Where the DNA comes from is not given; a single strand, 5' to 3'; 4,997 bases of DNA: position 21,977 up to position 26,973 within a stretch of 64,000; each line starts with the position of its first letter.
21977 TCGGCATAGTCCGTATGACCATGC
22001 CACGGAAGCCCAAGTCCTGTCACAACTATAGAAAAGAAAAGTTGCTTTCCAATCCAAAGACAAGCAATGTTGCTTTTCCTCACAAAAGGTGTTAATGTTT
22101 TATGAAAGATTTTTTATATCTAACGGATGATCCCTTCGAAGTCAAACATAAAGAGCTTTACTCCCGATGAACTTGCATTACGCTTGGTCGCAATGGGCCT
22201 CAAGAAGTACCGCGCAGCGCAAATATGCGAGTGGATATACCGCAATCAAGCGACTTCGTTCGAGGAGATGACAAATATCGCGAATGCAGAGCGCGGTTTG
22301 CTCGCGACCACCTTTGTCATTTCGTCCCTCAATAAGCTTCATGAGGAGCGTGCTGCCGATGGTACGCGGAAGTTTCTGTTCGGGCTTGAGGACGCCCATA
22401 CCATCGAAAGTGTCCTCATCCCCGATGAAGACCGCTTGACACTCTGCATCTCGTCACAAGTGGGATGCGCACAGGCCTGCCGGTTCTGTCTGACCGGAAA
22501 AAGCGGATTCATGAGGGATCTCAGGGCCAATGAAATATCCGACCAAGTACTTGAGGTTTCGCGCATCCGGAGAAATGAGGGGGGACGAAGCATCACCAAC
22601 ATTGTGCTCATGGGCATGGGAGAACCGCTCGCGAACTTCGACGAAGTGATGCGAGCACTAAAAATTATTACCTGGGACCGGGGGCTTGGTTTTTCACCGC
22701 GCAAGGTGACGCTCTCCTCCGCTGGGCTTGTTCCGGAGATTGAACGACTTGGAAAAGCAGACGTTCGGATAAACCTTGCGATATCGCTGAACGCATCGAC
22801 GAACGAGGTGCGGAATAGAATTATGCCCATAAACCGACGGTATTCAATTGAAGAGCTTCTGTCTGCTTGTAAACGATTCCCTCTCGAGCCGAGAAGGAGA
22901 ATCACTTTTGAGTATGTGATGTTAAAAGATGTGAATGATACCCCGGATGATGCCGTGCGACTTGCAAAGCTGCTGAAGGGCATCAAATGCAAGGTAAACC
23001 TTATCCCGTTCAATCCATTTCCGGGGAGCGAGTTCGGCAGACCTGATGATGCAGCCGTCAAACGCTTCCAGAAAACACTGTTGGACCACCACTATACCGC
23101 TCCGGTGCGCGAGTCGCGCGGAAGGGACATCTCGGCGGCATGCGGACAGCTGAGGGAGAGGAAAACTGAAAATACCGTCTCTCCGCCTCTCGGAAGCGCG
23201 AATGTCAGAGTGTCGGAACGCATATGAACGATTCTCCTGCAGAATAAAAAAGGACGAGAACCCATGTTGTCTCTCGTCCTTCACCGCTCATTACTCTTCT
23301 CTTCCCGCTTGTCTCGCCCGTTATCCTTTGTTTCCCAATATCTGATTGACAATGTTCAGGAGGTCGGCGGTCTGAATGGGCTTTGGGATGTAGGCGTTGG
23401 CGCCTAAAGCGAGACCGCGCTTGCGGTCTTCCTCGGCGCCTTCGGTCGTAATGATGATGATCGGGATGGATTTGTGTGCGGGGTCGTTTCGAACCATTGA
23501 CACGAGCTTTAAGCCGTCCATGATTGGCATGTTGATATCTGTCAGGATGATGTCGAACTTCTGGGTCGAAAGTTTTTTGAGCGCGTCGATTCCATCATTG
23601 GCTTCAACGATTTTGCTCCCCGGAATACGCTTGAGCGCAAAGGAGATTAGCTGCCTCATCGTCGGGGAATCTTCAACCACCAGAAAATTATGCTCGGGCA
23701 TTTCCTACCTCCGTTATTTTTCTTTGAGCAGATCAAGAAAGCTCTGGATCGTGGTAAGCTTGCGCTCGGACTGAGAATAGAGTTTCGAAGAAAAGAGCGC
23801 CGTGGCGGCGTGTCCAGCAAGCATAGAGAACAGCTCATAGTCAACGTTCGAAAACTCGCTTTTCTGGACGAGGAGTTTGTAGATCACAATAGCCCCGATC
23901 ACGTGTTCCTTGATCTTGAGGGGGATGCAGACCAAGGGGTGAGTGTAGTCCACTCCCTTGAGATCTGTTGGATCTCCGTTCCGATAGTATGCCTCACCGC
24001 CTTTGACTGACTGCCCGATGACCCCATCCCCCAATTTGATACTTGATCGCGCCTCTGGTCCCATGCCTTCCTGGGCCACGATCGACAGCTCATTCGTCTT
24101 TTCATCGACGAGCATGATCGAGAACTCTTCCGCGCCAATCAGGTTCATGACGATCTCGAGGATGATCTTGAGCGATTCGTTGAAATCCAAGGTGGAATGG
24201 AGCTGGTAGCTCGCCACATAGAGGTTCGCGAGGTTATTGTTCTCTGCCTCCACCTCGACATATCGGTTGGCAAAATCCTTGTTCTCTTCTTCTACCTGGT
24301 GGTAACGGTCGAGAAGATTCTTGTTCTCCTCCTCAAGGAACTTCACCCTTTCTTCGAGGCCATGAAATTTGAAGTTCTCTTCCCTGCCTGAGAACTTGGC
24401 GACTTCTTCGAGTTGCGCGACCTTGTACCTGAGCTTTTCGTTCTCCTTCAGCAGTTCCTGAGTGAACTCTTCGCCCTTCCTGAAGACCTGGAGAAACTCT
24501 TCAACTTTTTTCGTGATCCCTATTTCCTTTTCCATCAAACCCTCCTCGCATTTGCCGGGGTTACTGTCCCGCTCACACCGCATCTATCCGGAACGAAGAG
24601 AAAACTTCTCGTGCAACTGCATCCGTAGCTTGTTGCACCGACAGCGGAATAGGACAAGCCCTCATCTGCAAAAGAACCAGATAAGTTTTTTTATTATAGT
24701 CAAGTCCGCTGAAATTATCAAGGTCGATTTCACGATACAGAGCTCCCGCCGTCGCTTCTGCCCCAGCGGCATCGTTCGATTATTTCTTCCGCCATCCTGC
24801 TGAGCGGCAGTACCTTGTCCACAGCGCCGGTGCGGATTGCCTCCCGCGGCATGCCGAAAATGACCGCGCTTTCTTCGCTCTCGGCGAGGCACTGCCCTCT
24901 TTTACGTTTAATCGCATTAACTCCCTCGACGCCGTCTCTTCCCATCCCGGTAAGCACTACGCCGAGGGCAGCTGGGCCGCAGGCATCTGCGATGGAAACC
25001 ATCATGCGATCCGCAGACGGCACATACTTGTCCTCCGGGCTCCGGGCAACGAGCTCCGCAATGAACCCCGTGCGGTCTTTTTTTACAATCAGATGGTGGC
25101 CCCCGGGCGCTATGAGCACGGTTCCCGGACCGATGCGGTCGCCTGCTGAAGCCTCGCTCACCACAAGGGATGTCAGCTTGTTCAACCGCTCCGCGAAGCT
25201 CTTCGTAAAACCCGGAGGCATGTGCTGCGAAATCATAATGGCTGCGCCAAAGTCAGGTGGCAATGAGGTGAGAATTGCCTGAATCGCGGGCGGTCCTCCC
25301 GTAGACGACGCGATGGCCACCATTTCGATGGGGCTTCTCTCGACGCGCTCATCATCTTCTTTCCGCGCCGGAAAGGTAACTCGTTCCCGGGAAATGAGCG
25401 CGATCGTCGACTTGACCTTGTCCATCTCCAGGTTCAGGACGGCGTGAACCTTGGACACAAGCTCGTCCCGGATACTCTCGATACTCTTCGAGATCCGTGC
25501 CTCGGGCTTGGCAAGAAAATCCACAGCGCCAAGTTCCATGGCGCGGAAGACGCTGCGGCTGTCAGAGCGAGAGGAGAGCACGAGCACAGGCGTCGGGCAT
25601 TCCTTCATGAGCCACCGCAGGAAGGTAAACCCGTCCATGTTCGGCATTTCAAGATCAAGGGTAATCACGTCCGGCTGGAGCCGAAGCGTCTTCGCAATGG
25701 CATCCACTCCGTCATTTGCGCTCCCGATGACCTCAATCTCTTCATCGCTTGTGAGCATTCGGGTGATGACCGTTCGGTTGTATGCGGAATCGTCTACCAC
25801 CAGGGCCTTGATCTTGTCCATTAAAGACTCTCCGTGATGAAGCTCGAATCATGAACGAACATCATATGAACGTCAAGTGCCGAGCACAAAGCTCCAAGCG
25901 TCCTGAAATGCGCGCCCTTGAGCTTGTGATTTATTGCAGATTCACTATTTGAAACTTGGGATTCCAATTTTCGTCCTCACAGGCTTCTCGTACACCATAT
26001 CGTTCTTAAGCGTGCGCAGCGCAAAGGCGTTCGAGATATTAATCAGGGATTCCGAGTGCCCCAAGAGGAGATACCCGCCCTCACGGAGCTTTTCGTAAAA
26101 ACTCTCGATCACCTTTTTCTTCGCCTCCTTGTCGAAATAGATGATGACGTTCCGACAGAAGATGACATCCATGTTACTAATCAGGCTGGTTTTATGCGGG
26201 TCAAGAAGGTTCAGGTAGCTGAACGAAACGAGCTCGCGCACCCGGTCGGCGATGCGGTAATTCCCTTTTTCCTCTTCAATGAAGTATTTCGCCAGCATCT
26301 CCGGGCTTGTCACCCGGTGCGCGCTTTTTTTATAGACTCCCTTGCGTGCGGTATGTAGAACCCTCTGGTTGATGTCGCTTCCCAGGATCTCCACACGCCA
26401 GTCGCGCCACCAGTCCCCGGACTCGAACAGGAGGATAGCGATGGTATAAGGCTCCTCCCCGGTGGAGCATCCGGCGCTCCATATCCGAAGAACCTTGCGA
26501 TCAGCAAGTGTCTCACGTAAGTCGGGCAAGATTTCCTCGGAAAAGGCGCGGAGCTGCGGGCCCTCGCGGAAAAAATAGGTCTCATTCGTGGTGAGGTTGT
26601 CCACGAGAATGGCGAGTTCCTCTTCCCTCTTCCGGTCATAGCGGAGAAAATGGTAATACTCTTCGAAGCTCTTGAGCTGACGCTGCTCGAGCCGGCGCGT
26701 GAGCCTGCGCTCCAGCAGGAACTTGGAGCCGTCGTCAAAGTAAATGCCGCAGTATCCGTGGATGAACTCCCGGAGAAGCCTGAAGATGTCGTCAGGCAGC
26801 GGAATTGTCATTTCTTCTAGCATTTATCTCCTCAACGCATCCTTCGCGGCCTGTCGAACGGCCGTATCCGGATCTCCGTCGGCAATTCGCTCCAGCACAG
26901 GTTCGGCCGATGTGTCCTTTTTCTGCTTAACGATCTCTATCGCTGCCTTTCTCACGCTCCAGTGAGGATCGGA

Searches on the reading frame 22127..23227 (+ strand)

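Call 6: search_protein_families(library=pfam, proteins=[window:22127-23227:+], max_evalue=0.001)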
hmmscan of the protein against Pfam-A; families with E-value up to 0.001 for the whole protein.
window:22127-23227:+ (366 aa): 2 families
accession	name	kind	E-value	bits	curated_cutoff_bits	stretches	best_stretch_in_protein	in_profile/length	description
PF04055.27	Radical_SAM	-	3.5e-13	50.5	29.5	1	109-279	2-165/166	Radical SAM superfamily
PF21016.3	RlmN_N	-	6.1e-13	48.8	24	1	7-65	2-60/60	Ribosomal RNA large subunit methyltransferase N-terminal domain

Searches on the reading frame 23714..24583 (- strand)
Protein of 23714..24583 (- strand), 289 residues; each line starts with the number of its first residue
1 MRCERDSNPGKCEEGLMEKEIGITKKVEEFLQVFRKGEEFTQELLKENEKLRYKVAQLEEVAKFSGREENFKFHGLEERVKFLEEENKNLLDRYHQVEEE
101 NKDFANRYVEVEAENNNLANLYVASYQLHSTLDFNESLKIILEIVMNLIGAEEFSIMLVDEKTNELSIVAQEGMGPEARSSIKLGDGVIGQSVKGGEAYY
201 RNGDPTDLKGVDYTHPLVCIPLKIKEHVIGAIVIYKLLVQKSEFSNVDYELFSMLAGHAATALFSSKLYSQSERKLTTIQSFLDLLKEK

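Call 6: search_protein_families(library=pfam, proteins=[window:23714-24583:-], max_evalue=0.001)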
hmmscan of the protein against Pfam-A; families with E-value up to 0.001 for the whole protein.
window:23714-24583:- (289 aa): 3 families
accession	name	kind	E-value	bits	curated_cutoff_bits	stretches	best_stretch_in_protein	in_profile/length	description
PF13492.12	GAF_3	-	6.6e-14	52.9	27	1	136-263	4-127/129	GAF domain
PF13185.12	GAF_2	-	8.1e-11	42.7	28.6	1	132-263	2-135/136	GAF domain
PF01590.32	GAF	-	1.3e-08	35.9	22.4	1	134-263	2-133/133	GAF domain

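Call 41: search_protein_families(library=ncbifam, proteins=[window:23714-24583:-], max_evalue=0.001)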
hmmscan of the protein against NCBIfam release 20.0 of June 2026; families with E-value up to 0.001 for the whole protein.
window:23714-24583:- (289 aa): 4 families
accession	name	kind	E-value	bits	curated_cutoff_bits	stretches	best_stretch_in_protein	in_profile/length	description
NF041606.1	dguan_cyc_DgcA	equivalog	1.7e-05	23.9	370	1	215-276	121-182/340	diguanylate cyclase DgcA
NF047786.1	his_kin_MadS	equivalog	7.1e-05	22.1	500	1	203-278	116-189/434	MadS family sensor histidine kinase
TIGR01817.1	nifA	equivalog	9.4e-05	21.4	528.85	1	116-275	2-168/534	nif-specific transcriptional activator NifA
NF007896.0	PRK10600.1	equivalog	0.00076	18.2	578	1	83-165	216-295/598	nitrate/nitrite two-component system sensor histidine kinase NarX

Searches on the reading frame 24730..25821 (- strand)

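Call 6: search_protein_families(library=pfam, proteins=[window:24730-25821:-], max_evalue=0.001)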
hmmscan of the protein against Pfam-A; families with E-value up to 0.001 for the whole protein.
window:24730-25821:- (363 aa): 2 families
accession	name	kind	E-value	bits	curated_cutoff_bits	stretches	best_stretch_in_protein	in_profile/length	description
PF01339.22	CheB_methylest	-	3.3e-62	209.7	24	1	168-347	1-174/174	CheB methylesterase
PF00072.30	Response_reg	-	7.9e-24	84.4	30.2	1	7-108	2-102/111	Response regulator receiver domain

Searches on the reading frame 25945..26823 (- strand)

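Call 5: search_protein_families(library=pfam, proteins=[window:25945-26823:-], max_evalue=0.01)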
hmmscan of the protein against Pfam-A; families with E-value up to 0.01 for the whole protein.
window:25945-26823:- (292 aa): 5 families
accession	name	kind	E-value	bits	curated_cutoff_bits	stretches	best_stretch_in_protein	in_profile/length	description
PF01739.24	CheR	-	6.7e-62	208.8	27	1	80-269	1-188/195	CheR methyltransferase, SAM binding domain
PF03705.20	CheR_N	-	4.3e-13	49.2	27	1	14-63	3-52/53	CheR methyltransferase, all-alpha domain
PF08242.18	Methyltransf_12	-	2.3e-05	25.5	30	1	173-252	50-98/98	Methyltransferase domain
PF13847.12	Methyltransf_31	-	0.00078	19.6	27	0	199-258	72-113/145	Methyltransferase domain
PF13649.12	Methyltransf_25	-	0.0075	17.4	27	0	217-250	64-97/97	Methyltransferase domain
